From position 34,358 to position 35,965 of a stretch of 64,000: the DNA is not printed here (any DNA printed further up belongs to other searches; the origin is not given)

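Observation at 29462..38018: rnfC-DG-E-A-B directly followed by nrfA and resB/ccsA, with no NrfH: possible Rnf-linked nitrite ammonification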

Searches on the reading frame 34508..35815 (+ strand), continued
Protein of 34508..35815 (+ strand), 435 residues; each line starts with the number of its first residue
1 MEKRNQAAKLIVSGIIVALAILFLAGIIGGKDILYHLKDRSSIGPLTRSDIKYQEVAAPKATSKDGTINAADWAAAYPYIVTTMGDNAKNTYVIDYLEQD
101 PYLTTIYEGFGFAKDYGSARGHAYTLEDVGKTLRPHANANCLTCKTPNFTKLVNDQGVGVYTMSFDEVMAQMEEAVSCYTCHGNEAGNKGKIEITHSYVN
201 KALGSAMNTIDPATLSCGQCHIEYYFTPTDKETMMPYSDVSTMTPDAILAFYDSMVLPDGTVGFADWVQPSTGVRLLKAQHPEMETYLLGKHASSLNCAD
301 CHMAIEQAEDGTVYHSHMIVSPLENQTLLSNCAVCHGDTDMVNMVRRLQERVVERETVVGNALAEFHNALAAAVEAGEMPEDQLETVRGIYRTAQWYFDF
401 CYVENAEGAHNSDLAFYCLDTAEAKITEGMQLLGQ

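Call 50: find_homologous_proteins(query=P0053, max_evalue=1e-50)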
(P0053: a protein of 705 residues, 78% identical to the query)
Query P0053 (705 aa): 1106 proteins with E <= 1e-50 among 8000 candidates; the best 120 are listed.
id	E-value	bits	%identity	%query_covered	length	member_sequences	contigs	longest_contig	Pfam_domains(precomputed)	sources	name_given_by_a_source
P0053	0.0e+0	1627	100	100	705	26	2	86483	PF14697.12,PF12797.13,PF04060.19,PF12837.13,PF00037.33,PF13484.12,PF12838.13,PF25160.2,PF13237.12,PF02335.21,PF13187.12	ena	-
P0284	0.0e+0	1376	84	100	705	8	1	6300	PF14697.12,PF12797.13,PF04060.19,PF12837.13,PF00037.33,PF13484.12,PF12838.13,PF25160.2,PF13237.12,PF02335.21,PF13187.12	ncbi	-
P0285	0.0e+0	1376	71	61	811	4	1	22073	PF13435.12,PF02335.21,PF14522.12,PF22113.2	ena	-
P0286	0.0e+0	1316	69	61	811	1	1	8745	PF02335.21,PF14522.12,PF22113.2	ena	-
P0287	0.0e+0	1165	87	79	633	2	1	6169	PF14697.12,PF12797.13,PF04060.19,PF12837.13,PF00037.33,PF13484.12,PF12838.13,PF25160.2,PF13237.12,PF02335.21,PF13187.12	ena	-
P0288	0.0e+0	1122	68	100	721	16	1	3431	PF14697.12,PF12797.13,PF04060.19,PF12837.13,PF00037.33,PF13484.12,PF12838.13,PF25160.2,PF13237.12,PF02335.21,PF13187.12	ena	-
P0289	0.0e+0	1092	68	100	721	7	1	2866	PF14697.12,PF12797.13,PF04060.19,PF12837.13,PF00037.33,PF13484.12,PF12838.13,PF25160.2,PF13237.12,PF02335.21,PF13187.12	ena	-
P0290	2.4e-273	927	62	50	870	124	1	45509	PF14537.12,PF04205.20,PF02335.21,PF14522.12,PF22113.2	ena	-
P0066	2.9e-271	920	92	61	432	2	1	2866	PF02335.21,PF14522.12,PF22113.2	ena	-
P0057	4.4e-264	896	88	61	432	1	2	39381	PF02335.21,PF14522.12,PF22113.2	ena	-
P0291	4.7e-262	890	58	54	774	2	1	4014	PF14537.12,PF02335.21,PF14522.12,PF22113.2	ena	-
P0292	3.9e-261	887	53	59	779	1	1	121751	PF14537.12,PF02335.21,PF14522.12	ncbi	-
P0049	1.2e-257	875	86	61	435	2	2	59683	PF02335.21,PF14522.12,PF22113.2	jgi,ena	-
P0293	3.1e-252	857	57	53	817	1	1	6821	PF14537.12,PF02335.21,PF14522.12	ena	-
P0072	2.8e-251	854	85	61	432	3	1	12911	PF02335.21,PF14522.12,PF22113.2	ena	-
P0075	5.6e-251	853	84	61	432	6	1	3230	PF02335.21,PF14522.12,PF22113.2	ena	-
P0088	1.9e-250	851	84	61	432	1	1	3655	PF02335.21,PF14522.12,PF22113.2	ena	-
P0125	6.0e-249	846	83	61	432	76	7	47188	PF02335.21,PF14522.12,PF22113.2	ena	-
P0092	1.1e-248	845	84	61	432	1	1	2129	PF02335.21,PF14522.12,PF22113.2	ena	-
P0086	1.4e-248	845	84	61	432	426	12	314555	PF02335.21,PF14522.12,PF22113.2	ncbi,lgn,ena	-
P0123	4.7e-248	843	83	61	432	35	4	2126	PF02335.21,PF14522.12,PF22113.2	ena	-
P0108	6.6e-248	843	83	61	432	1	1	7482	PF02335.21,PF14522.12,PF22113.2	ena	-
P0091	2.3e-247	841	82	61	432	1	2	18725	PF02335.21,PF14522.12,PF22113.2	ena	-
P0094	4.1e-247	840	82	61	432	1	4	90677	PF02335.21,PF14522.12,PF22113.2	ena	-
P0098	6.0e-247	840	82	61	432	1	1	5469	PF02335.21,PF14522.12,PF22113.2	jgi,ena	-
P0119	6.9e-247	840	82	61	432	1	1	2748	PF02335.21,PF14522.12,PF22113.2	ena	-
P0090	7.3e-247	839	82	61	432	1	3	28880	PF02335.21,PF14522.12,PF22113.2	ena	-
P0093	1.1e-246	839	82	61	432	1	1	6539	PF02335.21,PF14522.12,PF22113.2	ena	-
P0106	1.3e-246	839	82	61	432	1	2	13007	PF02335.21,PF14522.12,PF22113.2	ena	-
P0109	2.0e-246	838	82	61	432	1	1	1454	PF02335.21,PF14522.12,PF22113.2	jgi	-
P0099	2.3e-246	838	82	61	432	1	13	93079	PF02335.21,PF14522.12,PF22113.2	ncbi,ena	-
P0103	2.9e-246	838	82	61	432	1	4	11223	PF02335.21,PF14522.12,PF22113.2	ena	-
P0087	2.9e-246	837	82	61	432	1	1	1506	PF02335.21,PF14522.12,PF22113.2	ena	-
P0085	3.2e-246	837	83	61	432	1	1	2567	PF02335.21,PF14522.12,PF22113.2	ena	-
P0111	4.9e-246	837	82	61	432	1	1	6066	PF02335.21,PF14522.12,PF22113.2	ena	-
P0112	5.5e-246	837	81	61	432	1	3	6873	PF02335.21,PF14522.12,PF22113.2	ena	-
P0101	8.7e-246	836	81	61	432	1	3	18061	PF02335.21,PF14522.12,PF22113.2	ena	-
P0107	1.5e-245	835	81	61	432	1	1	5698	PF02335.21,PF14522.12,PF22113.2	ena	-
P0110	1.9e-245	835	81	61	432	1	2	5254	PF02335.21,PF14522.12,PF22113.2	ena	-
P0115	2.3e-245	835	82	61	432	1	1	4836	PF02335.21,PF14522.12,PF22113.2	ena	-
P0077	4.0e-245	834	82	61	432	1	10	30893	PF02335.21,PF14522.12,PF22113.2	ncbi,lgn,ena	-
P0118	5.8e-245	833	81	61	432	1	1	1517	PF02335.21,PF14522.12,PF22113.2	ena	-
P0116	1.5e-244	832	81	61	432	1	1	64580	PF13435.12,PF02335.21,PF14522.12,PF22113.2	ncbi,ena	-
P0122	1.5e-244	832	84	61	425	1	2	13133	PF13435.12,PF02335.21,PF14522.12,PF22113.2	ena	-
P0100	5.8e-244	830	82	61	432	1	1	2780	PF02335.21,PF14522.12,PF22113.2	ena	-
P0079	2.5e-243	828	82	61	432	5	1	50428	PF02335.21,PF14522.12,PF22113.2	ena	-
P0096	2.6e-243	828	82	61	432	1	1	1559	PF02335.21,PF14522.12,PF22113.2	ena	-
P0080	4.9e-243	827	81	61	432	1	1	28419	PF02335.21,PF14522.12,PF22113.2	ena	-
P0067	2.6e-241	821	81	61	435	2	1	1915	PF02335.21,PF14522.12,PF22113.2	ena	-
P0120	5.1e-241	820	83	61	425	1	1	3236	PF02335.21,PF14522.12,PF22113.2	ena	-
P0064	1.8e-240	818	80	61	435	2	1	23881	PF02335.21,PF14522.12,PF22113.2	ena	-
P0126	3.7e-240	817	81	61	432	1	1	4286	PF02335.21,PF14522.12,PF22113.2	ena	-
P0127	4.8e-240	817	81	61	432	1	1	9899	PF02335.21,PF14522.12,PF22113.2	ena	-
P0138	1.5e-239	815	83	61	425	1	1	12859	PF13435.12,PF02335.21,PF14522.12,PF22113.2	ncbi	-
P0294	4.5e-239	814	82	61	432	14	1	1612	PF02335.21,PF14522.12,PF22113.2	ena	-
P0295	5.0e-237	807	83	61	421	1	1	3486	PF13435.12,PF02335.21,PF14522.12,PF22113.2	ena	-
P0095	8.4e-237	806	80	61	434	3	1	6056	PF02335.21,PF14522.12,PF22113.2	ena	-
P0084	1.2e-236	806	81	61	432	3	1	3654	PF13442.12,PF02335.21,PF14522.12,PF22113.2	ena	-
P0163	1.9e-235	802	80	61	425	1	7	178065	PF02335.21,PF14522.12,PF22113.2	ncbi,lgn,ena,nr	ncbi:MAG: ammonia-forming cytochrome c nitrite reductase subunit c552 [Clostridia bacterium]|nr:ammo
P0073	4.1e-234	797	79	61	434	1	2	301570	PF02335.21,PF14522.12,PF22113.2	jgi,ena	-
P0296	4.2e-234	797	81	61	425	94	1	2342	PF02335.21,PF14522.12,PF22113.2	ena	-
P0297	7.0e-234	797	80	61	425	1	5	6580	PF02335.21,PF14522.12,PF22113.2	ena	-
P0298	1.9e-233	795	80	61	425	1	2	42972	PF02335.21,PF14522.12,PF22113.2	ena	-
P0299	4.4e-233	794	80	61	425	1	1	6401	PF02335.21,PF14522.12,PF22113.2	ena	-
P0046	1.2e-232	793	79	61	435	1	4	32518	PF02335.21,PF14522.12,PF22113.2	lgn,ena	-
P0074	2.8e-232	791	78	61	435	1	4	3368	PF13435.12,PF02335.21,PF14522.12,PF22113.2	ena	-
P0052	3.6e-232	791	78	61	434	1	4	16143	PF02335.21,PF14522.12,PF22113.2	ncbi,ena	-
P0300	1.5e-231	789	80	61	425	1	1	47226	PF02335.21,PF14522.12,PF22113.2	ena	-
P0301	2.5e-231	788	80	61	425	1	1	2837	PF02335.21,PF14522.12,PF22113.2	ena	-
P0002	5.2e-231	787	78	61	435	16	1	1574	PF02335.21,PF14522.12,PF22113.2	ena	-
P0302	5.3e-231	787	79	61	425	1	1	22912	PF02335.21,PF14522.12,PF22113.2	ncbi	-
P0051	2.1e-229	782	78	61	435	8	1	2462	PF02335.21,PF14522.12,PF22113.2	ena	-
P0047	3.3e-229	781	77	61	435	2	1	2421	PF02335.21,PF14522.12,PF22113.2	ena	-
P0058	1.4e-228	779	77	61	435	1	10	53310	PF02335.21,PF14522.12,PF22113.2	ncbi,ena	-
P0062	1.8e-228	779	77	61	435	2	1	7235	PF02335.21,PF14522.12,PF22113.2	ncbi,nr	ncbi:MAG: ammonia-forming cytochrome c nitrite reductase subunit c552 [Clostridia bacterium]|nr:ammo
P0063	2.5e-228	778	77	61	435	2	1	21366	PF02335.21,PF14522.12,PF22113.2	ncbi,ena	-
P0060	7.6e-228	777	77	61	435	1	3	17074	PF02335.21,PF14522.12,PF22113.2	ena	-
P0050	7.9e-228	777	77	61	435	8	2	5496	PF02335.21,PF14522.12,PF22113.2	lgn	-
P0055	8.1e-228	777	77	61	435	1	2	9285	PF02335.21,PF14522.12,PF22113.2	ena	-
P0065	9.0e-228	776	76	61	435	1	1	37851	PF02335.21,PF14522.12,PF22113.2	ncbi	-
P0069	9.4e-228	776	78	58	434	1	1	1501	PF02335.21,PF14522.12,PF22113.2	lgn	-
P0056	1.0e-227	776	77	61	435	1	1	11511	PF02335.21,PF14522.12,PF22113.2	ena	-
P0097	1.2e-227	776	76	61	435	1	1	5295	PF02335.21,PF14522.12,PF22113.2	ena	-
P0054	1.4e-227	776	75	61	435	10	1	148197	PF02335.21,PF14522.12,PF22113.2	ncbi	-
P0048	1.5e-227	776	77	61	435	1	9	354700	PF02335.21,PF14522.12,PF22113.2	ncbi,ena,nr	ncbi:MAG: ammonia-forming cytochrome c nitrite reductase subunit c552 [Clostridia bacterium]|nr:ammo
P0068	1.8e-227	775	77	61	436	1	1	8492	PF13435.12,PF02335.21,PF14522.12,PF22113.2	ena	-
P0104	2.6e-227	775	76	61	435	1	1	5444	PF02335.21,PF14522.12,PF22113.2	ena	-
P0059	5.9e-227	774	76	61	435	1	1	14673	PF02335.21,PF14522.12,PF22113.2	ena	-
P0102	1.0e-226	773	76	61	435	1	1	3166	PF02335.21,PF14522.12,PF22113.2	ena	-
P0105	1.5e-226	772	76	61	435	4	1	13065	PF02335.21,PF14522.12,PF22113.2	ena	-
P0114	2.4e-226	772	76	61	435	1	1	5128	PF02335.21,PF14522.12,PF22113.2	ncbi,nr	ncbi:MAG: ammonia-forming cytochrome c nitrite reductase subunit c552 [Oscillospiraceae bacterium]|n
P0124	7.4e-226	770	75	61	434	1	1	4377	PF02335.21,PF14522.12,PF22113.2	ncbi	-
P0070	7.3e-225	767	76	61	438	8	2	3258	PF02335.21,PF14522.12,PF22113.2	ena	-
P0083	7.7e-225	767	75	61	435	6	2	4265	PF02335.21,PF14522.12,PF22113.2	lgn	-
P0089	7.7e-224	763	74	61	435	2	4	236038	PF02335.21,PF14522.12,PF22113.2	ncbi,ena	-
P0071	9.4e-223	760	75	61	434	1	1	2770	PF02335.21,PF14522.12,PF22113.2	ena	-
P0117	2.2e-222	759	76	61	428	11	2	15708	PF02335.21,PF14522.12,PF22113.2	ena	-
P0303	2.4e-222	758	79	61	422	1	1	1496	PF02335.21,PF14522.12,PF22113.2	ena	-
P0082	6.1e-221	754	73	61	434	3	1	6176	PF02335.21,PF14522.12,PF22113.2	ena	-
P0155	1.1e-219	750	75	61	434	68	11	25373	PF02335.21,PF14522.12,PF22113.2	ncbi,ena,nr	ncbi:MAG: ammonia-forming cytochrome c nitrite reductase subunit c552 [Oscillospiraceae bacterium]|n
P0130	4.8e-219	748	72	61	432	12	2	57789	PF02335.21,PF14522.12,PF22113.2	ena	-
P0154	6.7e-219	747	74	58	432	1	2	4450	PF02335.21,PF14522.12,PF22113.2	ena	-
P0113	8.3e-219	747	74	61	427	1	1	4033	PF02335.21,PF14522.12,PF22113.2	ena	-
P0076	1.1e-218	746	74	61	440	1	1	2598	PF14537.12,PF02335.21,PF14522.12,PF22113.2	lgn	-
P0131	1.4e-218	746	73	61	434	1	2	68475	PF02335.21,PF14522.12,PF22113.2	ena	-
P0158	1.7e-218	746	74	58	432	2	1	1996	PF02335.21,PF14522.12,PF22113.2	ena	-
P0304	1.8e-218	746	72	61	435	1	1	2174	PF02335.21,PF14522.12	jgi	jgi:nitrite reductase (cytochrome c-552)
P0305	3.5e-218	745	74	61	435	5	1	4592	PF02335.21,PF14522.12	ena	-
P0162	5.6e-218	744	75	58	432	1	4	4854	PF02335.21,PF14522.12,PF22113.2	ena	-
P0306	7.5e-218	744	72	61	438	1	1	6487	PF02335.21,PF14522.12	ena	-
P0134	9.0e-218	743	73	58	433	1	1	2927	PF02335.21,PF14522.12,PF22113.2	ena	-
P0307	1.0e-217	743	72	61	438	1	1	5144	PF02335.21,PF14522.12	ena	-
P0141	1.3e-217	743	73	58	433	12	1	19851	PF02335.21,PF14522.12,PF22113.2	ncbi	-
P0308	1.4e-217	743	74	58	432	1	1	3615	PF02335.21,PF14522.12,PF22113.2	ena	-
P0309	1.8e-217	742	77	57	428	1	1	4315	PF13435.12,PF02335.21,PF14522.12,PF22113.2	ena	-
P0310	1.9e-217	742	74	58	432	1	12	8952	PF02335.21,PF14522.12,PF22113.2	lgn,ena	-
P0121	2.4e-217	742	74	61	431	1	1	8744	PF02335.21,PF14522.12,PF22113.2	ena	-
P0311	2.6e-217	742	74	58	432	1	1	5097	PF02335.21,PF14522.12,PF22113.2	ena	-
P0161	3.7e-217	741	72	61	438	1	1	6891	PF02335.21,PF14522.12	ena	-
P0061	4.4e-217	741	73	61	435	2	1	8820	PF02335.21,PF14522.12,PF22113.2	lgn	-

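Call 52: find_encoding_contigs(protein=P0290, flank=10000, max_places=3)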
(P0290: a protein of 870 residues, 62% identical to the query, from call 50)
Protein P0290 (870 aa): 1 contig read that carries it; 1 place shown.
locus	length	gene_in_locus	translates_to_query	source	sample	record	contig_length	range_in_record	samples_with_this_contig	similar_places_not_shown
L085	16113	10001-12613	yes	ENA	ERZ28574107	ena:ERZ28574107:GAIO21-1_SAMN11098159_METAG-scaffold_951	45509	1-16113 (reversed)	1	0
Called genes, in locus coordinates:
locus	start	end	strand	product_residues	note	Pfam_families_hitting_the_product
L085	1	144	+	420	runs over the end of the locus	PF02653:BPD_transp_2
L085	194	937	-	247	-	PF00291:PALP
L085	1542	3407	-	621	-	-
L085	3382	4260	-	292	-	PF00005:ABC_tran, PF13304:AAA_21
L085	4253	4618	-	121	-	PF00392:GntR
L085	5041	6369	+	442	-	PF13375:RnfC_N, PF01512:Complex1_51K, PF10531:SLBB (weak), PF13237:Fer4_10 (weak)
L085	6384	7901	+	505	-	PF03116:NQR2_RnfD_RnfE, PF04205:FMN_bind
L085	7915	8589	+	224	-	PF02508:Rnf-Nqr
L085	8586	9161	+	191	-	PF02508:Rnf-Nqr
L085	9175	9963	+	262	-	PF04060:FeS, PF12838:Fer4_7, PF13187:Fer4_9 (weak), PF13237:Fer4_10 (weak), PF14697:Fer4_21 (weak), PF12838:Fer4_7, PF13187:Fer4_9, PF00037:Fer4, +9 more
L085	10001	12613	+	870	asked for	PF04205:FMN_bind, PF02335:Cytochrom_C552, PF22113:Mtrc-MtrF_II-IV_dom (faint), PF14522:Cytochrome_C7 (faint), PF14537:Cytochrom_c3_2 (faint), PF02335:Cytochrom_C552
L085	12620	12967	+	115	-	PF07009:NusG_II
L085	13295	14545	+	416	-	PF05140:ResB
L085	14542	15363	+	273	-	PF01578:Cytochrom_C_asm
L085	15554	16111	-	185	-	?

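Call 53: find_encoding_contigs(protein=P0292, flank=10000, max_places=2)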
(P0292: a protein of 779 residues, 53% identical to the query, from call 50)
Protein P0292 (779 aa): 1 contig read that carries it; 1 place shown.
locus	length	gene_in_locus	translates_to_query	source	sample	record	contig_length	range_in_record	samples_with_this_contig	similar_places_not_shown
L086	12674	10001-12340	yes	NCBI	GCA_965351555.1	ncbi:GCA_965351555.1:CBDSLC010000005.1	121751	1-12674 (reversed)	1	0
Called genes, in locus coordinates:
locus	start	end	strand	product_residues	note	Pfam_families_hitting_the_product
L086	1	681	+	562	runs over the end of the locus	PF13510:Fer2_4, PF10588:NADH-G_4Fe-4S_3, PF13237:Fer4_10 (faint), PF14697:Fer4_21 (weak), PF12838:Fer4_7 (weak), PF00037:Fer4 (weak), PF02906:Fe_hyd_lg_C, PF02256:Fe_hyd_SSU, +1 more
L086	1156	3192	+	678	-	PF02449:Glyco_hydro_42, PF08532:Glyco_hydro_42M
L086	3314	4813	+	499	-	PF08323:Glyco_transf_5, PF00534:Glycos_transf_1, PF13692:Glyco_trans_1_4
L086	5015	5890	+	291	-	PF02645:DegV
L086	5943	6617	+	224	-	PF00072:Response_reg, PF00486:Trans_reg_C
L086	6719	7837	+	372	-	PF00512:HisKA, PF02518:HATPase_c, PF14501:HATPase_c_5 (weak)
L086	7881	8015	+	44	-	-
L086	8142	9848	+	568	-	PF00920:ILVD_EDD_N, PF24877:ILV_EDD_C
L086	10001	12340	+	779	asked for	PF02335:Cytochrom_C552, PF14522:Cytochrome_C7 (faint), PF14537:Cytochrom_c3_2 (faint), PF02335:Cytochrom_C552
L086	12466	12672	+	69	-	?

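Call 54: find_encoding_contigs(protein=P0285, flank=10000, max_places=2)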
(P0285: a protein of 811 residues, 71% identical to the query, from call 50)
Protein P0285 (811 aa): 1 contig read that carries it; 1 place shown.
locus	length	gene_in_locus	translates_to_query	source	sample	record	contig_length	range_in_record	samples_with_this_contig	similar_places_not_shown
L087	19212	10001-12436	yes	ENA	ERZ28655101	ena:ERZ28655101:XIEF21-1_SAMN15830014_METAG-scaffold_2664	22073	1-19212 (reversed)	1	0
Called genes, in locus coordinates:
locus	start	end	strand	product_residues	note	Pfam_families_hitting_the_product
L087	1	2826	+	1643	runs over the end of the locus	PF13306:LRR_5, PF13855:LRR_8 (faint), PF13306:LRR_5, PF01764:Lipase_3 (faint), PF18998:Flg_new_2, PF02368:Big_2, PF13946:DUF4214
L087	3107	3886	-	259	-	-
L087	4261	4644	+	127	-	PF07411:DUF1508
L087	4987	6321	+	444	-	PF13375:RnfC_N, PF13183:Fer4_8 (faint), PF01512:Complex1_51K, PF10531:SLBB, PF13534:Fer4_17 (faint), PF13237:Fer4_10 (weak), PF14697:Fer4_21 (faint), PF12838:Fer4_7 (weak)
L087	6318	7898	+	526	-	PF03116:NQR2_RnfD_RnfE, PF04205:FMN_bind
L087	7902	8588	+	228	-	PF02508:Rnf-Nqr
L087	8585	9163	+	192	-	PF02508:Rnf-Nqr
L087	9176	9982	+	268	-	PF04060:FeS, PF13237:Fer4_10 (weak), PF13187:Fer4_9 (weak), PF14697:Fer4_21, PF25160:LdpA_Fe-S-bd (weak), PF00037:Fer4, PF14697:Fer4_21 (weak), PF12838:Fer4_7 (weak), +8 more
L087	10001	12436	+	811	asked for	PF02335:Cytochrom_C552, PF13435:Cytochrome_C554 (faint), PF22113:Mtrc-MtrF_II-IV_dom (faint), PF14522:Cytochrome_C7 (faint), PF02335:Cytochrom_C552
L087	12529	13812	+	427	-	PF05140:ResB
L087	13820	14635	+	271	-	PF01578:Cytochrom_C_asm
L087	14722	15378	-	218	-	PF07947:YhhN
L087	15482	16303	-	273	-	PF13676:TIR_2 (faint)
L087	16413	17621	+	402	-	PF00180:Iso_dh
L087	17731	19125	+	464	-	PF20234:DUF6591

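Call 63: search_protein_families(library=pfam, proteins=[L041:1175-2251:-, L041:2276-3352:-, L041:1-1014:-, P0290, L085:12620-12967:+], max_evalue=0.0001)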
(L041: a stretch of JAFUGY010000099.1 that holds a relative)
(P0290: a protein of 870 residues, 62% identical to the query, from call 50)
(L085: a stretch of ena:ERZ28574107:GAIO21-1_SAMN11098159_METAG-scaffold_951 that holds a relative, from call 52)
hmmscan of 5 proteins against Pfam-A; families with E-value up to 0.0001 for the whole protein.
L041:1175-2251:- (358 aa): 1 family
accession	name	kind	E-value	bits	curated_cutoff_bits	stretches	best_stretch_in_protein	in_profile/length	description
PF02424.20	ApbE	-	9.4e-61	206.1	25.6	1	75-337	18-265/266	ApbE family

L041:2276-3352:- (358 aa): 0 families

L041:1-1014:- (338 aa): 3 families
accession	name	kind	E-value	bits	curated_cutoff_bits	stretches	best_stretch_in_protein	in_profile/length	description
PF01512.22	Complex1_51K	-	1.7e-40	138.8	31.2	1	94-238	1-148/150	Nuo51 FMN-binding domain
PF13375.12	RnfC_N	-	2.6e-16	59.9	25.6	1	1-72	29-101/101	RnfC Barrel sandwich hybrid domain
PF10531.15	SLBB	-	2.1e-12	47.1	27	1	253-299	2-53/55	SLBB domain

P0290 (870 aa): 6 families
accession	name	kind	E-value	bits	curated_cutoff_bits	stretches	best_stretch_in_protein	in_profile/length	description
PF02335.20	Cytochrom_C552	-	1.8e-156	521.9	24.1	2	535-863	32-376/438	Cytochrome c552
PF22113.1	Mtrc-MtrF_II-IV_dom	-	1.2e-17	64.4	30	2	571-662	71-164/176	Outer membrane cytochrome MtrC/MtrF-like, domains II/IV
PF14522.11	Cytochrome_C7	-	2.9e-12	46.7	24.8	0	353-405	6-54/67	Cytochrome c7 and related cytochrome c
PF04205.19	FMN_bind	-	1.7e-11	45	22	1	60-126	6-76/77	FMN-binding domain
PF14537.11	Cytochrom_c3_2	-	3.4e-09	37.5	25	0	354-411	1-45/79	Cytochrome c3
PF07255.17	Benyvirus_14KDa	-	9.9e-05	22.8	28.1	0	696-785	31-124/125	Benyvirus 14KDa protein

L085:12620-12967:+ (115 aa): 1 family
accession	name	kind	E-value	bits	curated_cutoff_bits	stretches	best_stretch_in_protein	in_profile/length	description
PF07009.16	NusG_II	-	2.3e-22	79.6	29.6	1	11-114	1-104/107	NusG domain II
